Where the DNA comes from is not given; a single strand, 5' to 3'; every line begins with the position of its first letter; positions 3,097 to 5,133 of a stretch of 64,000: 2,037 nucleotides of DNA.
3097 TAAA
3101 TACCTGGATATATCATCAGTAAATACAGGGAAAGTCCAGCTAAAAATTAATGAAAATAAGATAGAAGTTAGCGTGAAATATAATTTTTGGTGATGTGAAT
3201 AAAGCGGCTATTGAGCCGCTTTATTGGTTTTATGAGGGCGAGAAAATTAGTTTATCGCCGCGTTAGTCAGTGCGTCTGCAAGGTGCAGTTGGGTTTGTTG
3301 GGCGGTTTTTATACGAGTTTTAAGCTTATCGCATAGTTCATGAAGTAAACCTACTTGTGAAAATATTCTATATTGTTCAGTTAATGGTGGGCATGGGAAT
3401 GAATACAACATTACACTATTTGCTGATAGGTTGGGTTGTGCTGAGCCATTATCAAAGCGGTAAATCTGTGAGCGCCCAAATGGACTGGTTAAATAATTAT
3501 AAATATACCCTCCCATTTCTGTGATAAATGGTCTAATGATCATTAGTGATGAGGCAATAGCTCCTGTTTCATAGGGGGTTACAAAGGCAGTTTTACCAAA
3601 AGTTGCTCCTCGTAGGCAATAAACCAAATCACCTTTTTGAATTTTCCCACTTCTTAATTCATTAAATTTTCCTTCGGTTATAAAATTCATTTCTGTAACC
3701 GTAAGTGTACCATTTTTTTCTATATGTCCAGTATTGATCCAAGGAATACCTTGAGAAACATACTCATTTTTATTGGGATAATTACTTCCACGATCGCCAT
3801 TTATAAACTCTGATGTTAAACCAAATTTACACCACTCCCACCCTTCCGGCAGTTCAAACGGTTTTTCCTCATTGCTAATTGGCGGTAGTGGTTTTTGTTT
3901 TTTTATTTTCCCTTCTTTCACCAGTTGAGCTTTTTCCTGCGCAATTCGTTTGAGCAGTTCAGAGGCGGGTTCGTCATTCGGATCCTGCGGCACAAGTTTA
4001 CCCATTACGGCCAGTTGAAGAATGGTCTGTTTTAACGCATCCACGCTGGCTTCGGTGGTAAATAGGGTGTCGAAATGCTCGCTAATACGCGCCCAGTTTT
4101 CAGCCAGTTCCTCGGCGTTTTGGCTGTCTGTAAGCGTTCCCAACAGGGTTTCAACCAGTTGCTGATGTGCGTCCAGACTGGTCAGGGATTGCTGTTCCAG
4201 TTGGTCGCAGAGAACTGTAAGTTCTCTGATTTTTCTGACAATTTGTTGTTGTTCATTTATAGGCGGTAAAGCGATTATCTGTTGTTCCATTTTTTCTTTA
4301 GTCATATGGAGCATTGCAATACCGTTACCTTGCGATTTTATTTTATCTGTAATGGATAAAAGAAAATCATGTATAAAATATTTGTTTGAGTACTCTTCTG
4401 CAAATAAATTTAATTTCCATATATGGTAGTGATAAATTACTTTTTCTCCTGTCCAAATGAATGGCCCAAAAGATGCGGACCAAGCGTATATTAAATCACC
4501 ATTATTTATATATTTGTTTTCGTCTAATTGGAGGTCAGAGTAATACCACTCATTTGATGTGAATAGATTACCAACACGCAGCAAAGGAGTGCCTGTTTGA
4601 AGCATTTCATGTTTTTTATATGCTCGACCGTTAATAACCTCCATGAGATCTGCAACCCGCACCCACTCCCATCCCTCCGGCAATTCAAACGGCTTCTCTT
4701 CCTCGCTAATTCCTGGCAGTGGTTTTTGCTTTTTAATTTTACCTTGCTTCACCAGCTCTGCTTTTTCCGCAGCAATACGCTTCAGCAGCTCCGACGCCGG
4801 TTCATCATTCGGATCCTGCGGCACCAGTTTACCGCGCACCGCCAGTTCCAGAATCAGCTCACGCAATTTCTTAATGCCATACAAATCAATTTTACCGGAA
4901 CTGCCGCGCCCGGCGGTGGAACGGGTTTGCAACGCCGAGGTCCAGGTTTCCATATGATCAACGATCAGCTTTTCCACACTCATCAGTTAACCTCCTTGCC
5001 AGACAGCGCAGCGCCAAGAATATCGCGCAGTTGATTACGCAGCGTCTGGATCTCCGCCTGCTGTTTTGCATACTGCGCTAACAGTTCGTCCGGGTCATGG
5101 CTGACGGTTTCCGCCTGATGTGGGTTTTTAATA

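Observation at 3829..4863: About 200-bp direct repeats inside hsdS flanking the variable domains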

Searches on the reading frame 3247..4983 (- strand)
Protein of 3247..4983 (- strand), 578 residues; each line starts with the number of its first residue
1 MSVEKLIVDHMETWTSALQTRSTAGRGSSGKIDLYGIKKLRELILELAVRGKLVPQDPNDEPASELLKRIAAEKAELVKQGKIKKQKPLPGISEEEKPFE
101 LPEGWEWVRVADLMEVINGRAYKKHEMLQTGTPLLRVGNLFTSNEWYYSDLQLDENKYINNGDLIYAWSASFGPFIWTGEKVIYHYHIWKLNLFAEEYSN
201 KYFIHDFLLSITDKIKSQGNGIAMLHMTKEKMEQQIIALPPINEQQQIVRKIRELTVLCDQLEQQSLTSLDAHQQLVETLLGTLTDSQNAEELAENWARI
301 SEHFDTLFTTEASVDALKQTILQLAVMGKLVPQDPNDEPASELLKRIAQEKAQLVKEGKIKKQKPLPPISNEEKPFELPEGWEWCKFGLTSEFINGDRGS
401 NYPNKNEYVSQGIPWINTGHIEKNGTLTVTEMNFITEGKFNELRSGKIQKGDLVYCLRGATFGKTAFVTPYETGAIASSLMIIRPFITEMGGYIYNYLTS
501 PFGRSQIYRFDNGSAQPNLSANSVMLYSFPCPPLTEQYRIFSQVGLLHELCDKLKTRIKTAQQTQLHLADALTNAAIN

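Call 4: search_protein_families(library=pfam, proteins=[window:3247-4983:-], max_evalue=0.01)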
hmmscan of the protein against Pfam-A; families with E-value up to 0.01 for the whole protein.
window:3247-4983:- (578 aa): 5 families
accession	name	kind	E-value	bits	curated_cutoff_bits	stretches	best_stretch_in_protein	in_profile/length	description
PF01420.25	Methylase_S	-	1.7e-33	116.6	22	2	102-269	1-165/168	Type I restriction modification DNA specificity domain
PF14217.11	DUF4327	-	0.00034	21.2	27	0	125-159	16-50/67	Domain of unknown function (DUF4327)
PF06398.17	Pex24p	-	0.0051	16.3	26.8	0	361-386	282-307/358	Integral peroxisomal membrane peroxin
PF10377.14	ATG11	-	0.0068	16.9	22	0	76-110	103-128/132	Autophagy-related protein 11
PF07737.17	ATLF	-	0.0075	16.4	27.4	0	231-307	9-82/193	Anthrax toxin lethal factor, N- and C-terminal domain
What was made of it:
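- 3247..4983 (-): hsdS, type I R-M specificity subunit, 578 aa, EcoAI (type IB) family. Pfam Methylase_S, two stretches, E = 1.7e-33 (call 4).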

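Call 21: search_solved_structures(query=window:3247-4983:-, max_evalue=0.01, show_alignments=2)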
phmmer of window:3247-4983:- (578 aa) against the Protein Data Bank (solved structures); distinct sequences matched with E-value up to 0.01: 8.
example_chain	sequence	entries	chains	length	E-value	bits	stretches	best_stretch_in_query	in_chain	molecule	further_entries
2y7c_A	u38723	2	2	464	1.1e-14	57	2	377-578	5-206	TYPE-1 RESTRICTION ENZYME ECOKI SPECIFICITY PROTEIN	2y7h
3okg_A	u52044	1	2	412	1.6e-12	49.9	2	373-573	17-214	Restriction endonuclease S subunits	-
5ybb_D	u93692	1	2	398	1.7e-12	49.8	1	373-573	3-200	Restriction endonuclease S subunits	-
8w0p_C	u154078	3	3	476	2.6e-08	36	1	409-544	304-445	S.BsaXI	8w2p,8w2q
1yf2_A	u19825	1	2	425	1.8e-07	33.2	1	376-549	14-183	Type I restriction-modification enzyme, S subunit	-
7vru_C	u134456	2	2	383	2.4e-06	29.5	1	407-541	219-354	Site-specific DNA recognition subunit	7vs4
8vsr_B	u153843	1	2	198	0.00096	20.9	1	446-542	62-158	Esub1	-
8vsq_A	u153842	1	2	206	0.0011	20.7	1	446-542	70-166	Esub1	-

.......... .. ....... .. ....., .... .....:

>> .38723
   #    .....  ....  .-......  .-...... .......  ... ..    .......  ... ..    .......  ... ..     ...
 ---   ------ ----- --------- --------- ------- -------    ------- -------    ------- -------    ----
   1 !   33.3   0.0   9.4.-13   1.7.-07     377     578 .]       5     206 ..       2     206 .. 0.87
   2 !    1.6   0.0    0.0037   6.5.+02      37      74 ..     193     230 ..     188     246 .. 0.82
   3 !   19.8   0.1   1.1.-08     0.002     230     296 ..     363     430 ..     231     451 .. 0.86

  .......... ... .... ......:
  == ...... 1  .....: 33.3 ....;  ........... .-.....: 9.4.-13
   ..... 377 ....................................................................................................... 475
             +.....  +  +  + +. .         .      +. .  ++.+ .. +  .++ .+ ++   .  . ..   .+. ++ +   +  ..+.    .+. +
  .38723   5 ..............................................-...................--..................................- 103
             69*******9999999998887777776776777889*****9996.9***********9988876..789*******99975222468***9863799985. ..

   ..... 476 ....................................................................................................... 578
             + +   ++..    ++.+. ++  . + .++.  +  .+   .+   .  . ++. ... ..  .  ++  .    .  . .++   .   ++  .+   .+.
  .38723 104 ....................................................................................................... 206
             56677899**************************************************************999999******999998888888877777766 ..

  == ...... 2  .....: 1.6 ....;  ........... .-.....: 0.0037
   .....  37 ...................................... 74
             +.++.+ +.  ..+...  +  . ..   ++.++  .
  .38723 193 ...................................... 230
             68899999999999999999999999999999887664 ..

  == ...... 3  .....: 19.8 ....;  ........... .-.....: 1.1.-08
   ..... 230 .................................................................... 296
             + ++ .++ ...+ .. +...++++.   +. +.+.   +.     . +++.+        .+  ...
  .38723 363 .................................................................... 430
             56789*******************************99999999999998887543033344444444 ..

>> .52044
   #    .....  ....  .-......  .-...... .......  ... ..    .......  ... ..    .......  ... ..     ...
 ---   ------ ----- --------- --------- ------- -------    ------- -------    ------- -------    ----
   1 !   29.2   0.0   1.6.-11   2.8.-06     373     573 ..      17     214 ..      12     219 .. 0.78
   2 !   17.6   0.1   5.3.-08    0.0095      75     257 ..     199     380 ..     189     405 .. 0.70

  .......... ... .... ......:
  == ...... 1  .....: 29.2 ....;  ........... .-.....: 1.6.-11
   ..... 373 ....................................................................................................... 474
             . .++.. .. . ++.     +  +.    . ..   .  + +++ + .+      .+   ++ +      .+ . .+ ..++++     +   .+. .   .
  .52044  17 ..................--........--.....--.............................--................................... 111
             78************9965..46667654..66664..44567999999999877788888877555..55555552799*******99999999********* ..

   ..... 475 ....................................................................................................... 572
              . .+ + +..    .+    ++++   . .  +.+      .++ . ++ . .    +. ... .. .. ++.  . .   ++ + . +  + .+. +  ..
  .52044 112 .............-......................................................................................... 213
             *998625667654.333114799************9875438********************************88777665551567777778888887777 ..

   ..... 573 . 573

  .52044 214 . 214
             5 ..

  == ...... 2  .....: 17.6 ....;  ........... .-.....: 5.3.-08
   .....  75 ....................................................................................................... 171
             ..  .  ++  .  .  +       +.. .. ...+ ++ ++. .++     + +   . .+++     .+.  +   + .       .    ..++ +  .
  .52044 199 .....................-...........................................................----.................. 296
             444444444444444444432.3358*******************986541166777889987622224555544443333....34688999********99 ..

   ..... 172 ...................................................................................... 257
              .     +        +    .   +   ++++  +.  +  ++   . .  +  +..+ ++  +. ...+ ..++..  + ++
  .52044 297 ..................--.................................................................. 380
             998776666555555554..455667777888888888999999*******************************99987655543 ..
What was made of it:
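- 3247..4983 (-): PDB sequence hits to EcoKI and other HsdS (call 21).
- On Type I R-M specificity subunit (HsdS): Both halves align to solved HsdS chains (call 21).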

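Call 34: find_homologous_proteins(query=window:3247-4983:-, max_evalue=1e-10)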
Query window:3247-4983:- (578 aa): 8000 proteins with E <= 1e-10 among 8000 candidates; the best 120 are listed.
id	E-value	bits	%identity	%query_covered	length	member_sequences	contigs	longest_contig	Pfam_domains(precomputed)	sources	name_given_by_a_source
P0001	0.0e+0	1323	100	100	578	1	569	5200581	PF01420.26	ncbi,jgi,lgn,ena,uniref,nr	ncbi:restriction endonuclease subunit S [Escherichia coli]|uniref:Restriction endonuclease subunit S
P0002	0.0e+0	1322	100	100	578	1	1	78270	PF01420.26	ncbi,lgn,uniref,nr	ncbi:restriction endonuclease subunit S [Escherichia coli]|uniref:restriction endonuclease subunit S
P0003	0.0e+0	1321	100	100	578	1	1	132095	PF01420.26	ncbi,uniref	ncbi:restriction endonuclease subunit S [Escherichia coli]|uniref:restriction endonuclease subunit S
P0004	0.0e+0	1321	100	100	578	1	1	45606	PF01420.26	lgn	-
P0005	0.0e+0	1321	100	100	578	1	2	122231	PF01420.26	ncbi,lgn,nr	ncbi:restriction endonuclease subunit S [Escherichia coli]|nr:restriction endonuclease subunit S [Es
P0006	0.0e+0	1321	100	100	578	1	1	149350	PF01420.26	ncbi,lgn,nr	ncbi:restriction endonuclease subunit S [Escherichia coli]|nr:restriction endonuclease subunit S [Es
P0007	0.0e+0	1320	100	100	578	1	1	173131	PF01420.26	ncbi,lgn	ncbi:restriction endonuclease subunit S [Escherichia coli]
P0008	0.0e+0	1320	100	100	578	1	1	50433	PF01420.26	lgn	-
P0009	0.0e+0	1319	100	100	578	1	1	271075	PF01420.26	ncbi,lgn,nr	ncbi:restriction endonuclease subunit S [Escherichia coli]|nr:restriction endonuclease subunit S [Es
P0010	0.0e+0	1319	100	100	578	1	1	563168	PF01420.26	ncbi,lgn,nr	ncbi:TPA: restriction endonuclease subunit S [Escherichia coli]|nr:restriction endonuclease subunit 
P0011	0.0e+0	1318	100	100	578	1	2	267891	PF01420.26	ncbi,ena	-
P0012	0.0e+0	1317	100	100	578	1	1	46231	PF01420.26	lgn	-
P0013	0.0e+0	1315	99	100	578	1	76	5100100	PF01420.26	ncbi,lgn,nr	ncbi:TPA: restriction endonuclease subunit S [Shigella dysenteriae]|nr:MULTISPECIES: restriction end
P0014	0.0e+0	1313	99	100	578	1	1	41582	PF01420.26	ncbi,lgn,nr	ncbi:TPA: restriction endonuclease subunit S [Shigella dysenteriae]|nr:restriction endonuclease subu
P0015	0.0e+0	1313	99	100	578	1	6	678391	PF01420.26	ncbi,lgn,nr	ncbi:TPA: restriction endonuclease subunit S [Escherichia coli]|nr:restriction endonuclease subunit 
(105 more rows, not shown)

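Call 43: search_protein_representatives(alignment_id=A1)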
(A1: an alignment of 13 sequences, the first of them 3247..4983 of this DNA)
Query: 13 sequences, 576 profile positions. Proteins with E-value up to 0.001 (for the whole library): 149025; up to 1e-10: 89291; up to 1e-30: 17761. The best 150 are listed.
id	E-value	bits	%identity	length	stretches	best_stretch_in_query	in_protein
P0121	6.0e-242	821.2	-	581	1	1-576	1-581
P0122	2.5e-233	792.8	-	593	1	1-576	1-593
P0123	1.8e-222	756.9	-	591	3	233-575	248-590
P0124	1.4e-219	747.4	-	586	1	1-575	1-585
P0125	4.5e-219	745.7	-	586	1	1-576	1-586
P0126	2.5e-218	743.2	-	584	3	219-575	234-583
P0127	5.7e-218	742.1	-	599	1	6-575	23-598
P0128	1.6e-216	737.2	-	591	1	1-575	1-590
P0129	3.3e-215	732.9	-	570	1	3-575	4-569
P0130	1.7e-199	681.1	-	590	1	3-575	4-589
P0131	1.6e-198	677.9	-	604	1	2-575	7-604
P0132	5.7e-197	672.7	-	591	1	4-575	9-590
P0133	2.5e-196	670.6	-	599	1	1-575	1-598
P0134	1.7e-195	667.8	-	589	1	1-576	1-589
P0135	4.5e-195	666.5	-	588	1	4-576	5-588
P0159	2.0e-180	618.1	-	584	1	2-575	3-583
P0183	1.5e-173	595.4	-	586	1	3-575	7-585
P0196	3.0e-170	584.5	-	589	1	3-576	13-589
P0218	4.7e-164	564.0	-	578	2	2-403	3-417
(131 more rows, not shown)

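Call 48: find_encoding_contigs(protein=P0196, flank=4000, max_places=2)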
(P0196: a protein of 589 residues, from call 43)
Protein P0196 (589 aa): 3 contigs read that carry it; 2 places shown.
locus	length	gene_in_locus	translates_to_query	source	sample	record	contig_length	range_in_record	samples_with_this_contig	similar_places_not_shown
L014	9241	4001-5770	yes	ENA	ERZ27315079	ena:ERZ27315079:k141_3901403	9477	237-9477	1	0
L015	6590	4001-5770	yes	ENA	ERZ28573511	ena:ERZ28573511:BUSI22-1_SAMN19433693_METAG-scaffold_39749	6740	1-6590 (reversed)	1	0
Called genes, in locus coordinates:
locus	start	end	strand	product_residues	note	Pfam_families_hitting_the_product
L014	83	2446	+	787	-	PF04313:HSDR_N (weak), PF13588:HSDR_N_2, PF00270:DEAD, PF04851:ResIII, PF18766:SWI2_SNF2, PF00271:Helicase_C (weak), PF08463:EcoEI_R_C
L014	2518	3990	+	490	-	PF12161:HsdM_N, PF02384:N6_Mtase, PF01170:UPF0020 (faint), PF07669:Eco57I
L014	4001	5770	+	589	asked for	PF01420:Methylase_S (faint)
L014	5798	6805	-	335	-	-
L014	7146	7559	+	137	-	PF13560:HTH_31, PF01381:HTH_3, PF12844:HTH_19 (weak)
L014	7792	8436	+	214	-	PF08722:Tn7_TnsA-like_N (weak)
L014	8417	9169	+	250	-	-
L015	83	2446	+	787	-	PF04313:HSDR_N (weak), PF13588:HSDR_N_2, PF00270:DEAD, PF04851:ResIII, PF18766:SWI2_SNF2, PF00271:Helicase_C (weak), PF08463:EcoEI_R_C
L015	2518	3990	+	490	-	PF12161:HsdM_N, PF02384:N6_Mtase, PF01170:UPF0020 (faint), PF07669:Eco57I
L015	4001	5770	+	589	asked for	PF01420:Methylase_S (faint)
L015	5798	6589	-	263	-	?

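Call 49: find_encoding_contigs(protein=P0218, flank=4000, max_places=2)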
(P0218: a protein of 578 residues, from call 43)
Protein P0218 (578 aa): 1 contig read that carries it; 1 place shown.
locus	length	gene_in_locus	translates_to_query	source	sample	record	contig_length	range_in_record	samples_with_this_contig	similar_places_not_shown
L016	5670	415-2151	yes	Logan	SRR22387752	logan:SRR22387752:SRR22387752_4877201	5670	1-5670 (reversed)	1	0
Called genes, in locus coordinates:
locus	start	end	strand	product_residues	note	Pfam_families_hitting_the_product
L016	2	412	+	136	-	?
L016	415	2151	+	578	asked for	PF01420:Methylase_S (faint)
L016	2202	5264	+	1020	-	PF00149:Metallophos, PF24406:nSTAND_NTPase4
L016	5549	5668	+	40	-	?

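Call 50: find_encoding_contigs(protein=P0159, flank=3000, max_places=1)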
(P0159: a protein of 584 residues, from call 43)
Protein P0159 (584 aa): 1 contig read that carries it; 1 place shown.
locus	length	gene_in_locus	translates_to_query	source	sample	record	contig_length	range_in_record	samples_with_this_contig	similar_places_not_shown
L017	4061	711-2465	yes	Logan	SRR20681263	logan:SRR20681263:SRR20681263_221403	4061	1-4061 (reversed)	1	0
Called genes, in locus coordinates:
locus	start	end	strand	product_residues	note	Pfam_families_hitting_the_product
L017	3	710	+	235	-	?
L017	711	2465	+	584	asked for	PF01420:Methylase_S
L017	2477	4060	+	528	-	?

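Call 51: find_encoding_contigs(protein=P0183, flank=3000, max_places=1)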
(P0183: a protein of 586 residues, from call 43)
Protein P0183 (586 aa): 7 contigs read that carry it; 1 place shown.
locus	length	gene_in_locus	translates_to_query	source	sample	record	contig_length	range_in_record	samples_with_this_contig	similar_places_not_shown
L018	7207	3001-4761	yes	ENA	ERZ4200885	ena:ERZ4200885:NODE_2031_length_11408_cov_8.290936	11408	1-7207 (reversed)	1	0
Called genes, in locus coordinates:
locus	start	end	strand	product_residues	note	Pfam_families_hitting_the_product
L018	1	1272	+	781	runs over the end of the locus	PF04313:HSDR_N (faint), PF04851:ResIII, PF00270:DEAD, PF18766:SWI2_SNF2, PF00271:Helicase_C (faint), PF08463:EcoEI_R_C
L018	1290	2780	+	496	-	PF12161:HsdM_N, PF02384:N6_Mtase, PF07669:Eco57I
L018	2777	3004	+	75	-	PF17761:DUF1016_N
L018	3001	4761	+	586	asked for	PF01420:Methylase_S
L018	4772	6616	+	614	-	PF13289:SIR2_2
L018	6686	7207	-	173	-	?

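Call 62: predict_structure(alignment_id=A2)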
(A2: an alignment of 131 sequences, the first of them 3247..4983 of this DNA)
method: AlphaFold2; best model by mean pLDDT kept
length: 578 residues; sequences in the alignment: 131
mean_pLDDT: 94.8   pTM: 0.85
mean pLDDT of the five models: 94.8, 94.0, 93.7, 93.6, 92.3
residues with pLDDT >= 90: 525; 70-90: 45; 50-70: 8; < 50: 0
segments of 3 or more residues with pLDDT < 50: none
pLDDT, mean of each block of 10 residues (from residue 1): 87 94 67 94 96 96 98 98 96 97 98 98 96 94 89 97 96 95 97 96 98 93 91 98 98 96 94 94 92 92 94 96 96 96 98 98 97 96 98 95 95 96 92 96 97 95 93 96 98 98 94 87 97 98 97 96 96 92
secondary structure, 60 per line:
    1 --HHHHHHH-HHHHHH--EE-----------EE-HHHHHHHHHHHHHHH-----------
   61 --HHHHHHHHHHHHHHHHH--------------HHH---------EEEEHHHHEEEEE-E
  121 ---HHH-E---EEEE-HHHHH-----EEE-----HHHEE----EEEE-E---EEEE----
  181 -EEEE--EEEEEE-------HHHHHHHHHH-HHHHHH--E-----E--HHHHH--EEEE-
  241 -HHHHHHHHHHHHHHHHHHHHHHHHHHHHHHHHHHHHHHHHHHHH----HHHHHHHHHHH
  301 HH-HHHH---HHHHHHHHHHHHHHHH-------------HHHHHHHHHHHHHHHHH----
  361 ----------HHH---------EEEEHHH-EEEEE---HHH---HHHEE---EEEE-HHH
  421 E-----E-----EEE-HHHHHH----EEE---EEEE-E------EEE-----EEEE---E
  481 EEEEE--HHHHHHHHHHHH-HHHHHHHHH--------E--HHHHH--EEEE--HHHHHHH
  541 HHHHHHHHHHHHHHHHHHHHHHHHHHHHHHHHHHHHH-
elements in order: H3-9 H11-16 H35-49 H63-79 E106-109 H110-113 E114-118 E132-135 H137-141 E147-149 E164-167 E173-176 E182-185 E188-193 H201-210 H212-217 H229-233 E236-239 H242-285 H290-302 H304-307 H311-326 H340-356 E383-386 E391-395 E413-416 E433-435 H437-442 E447-449 E453-456 E465-467 E473-476 E480-485 H488-499 H501-509 H521-525 E528-531 H534-577
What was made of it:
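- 4663..4854 (-): Repeat copy 1 (R1, 'x'), aa 44-107: .................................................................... Model: end of helix 35-49, loop, helix 63-79, extended linker 80-105, strand 106-109 (call 62).
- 3832..4023 (-): Repeat copy 2 (R2, 'x'), aa 321-384: .................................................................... Model: end of helix 311-326, loop, helix 340-356, linker, strand 383-386 (call 62).
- On Type I R-M specificity subunit (HsdS): Model helices 242-285 and 534-577, pLDDT 94.8 (call 62).
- Closest known: Circular-permutation / symmetrical model of HsdS. Same: The tolerated break points 91 and 380 of EcoAI HsdS appear to fall in the segment predicted here as an extended linker (aa 80-105 and 357-382; call 62), going by residue numbers alone; I did not align the EcoAI sequence.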
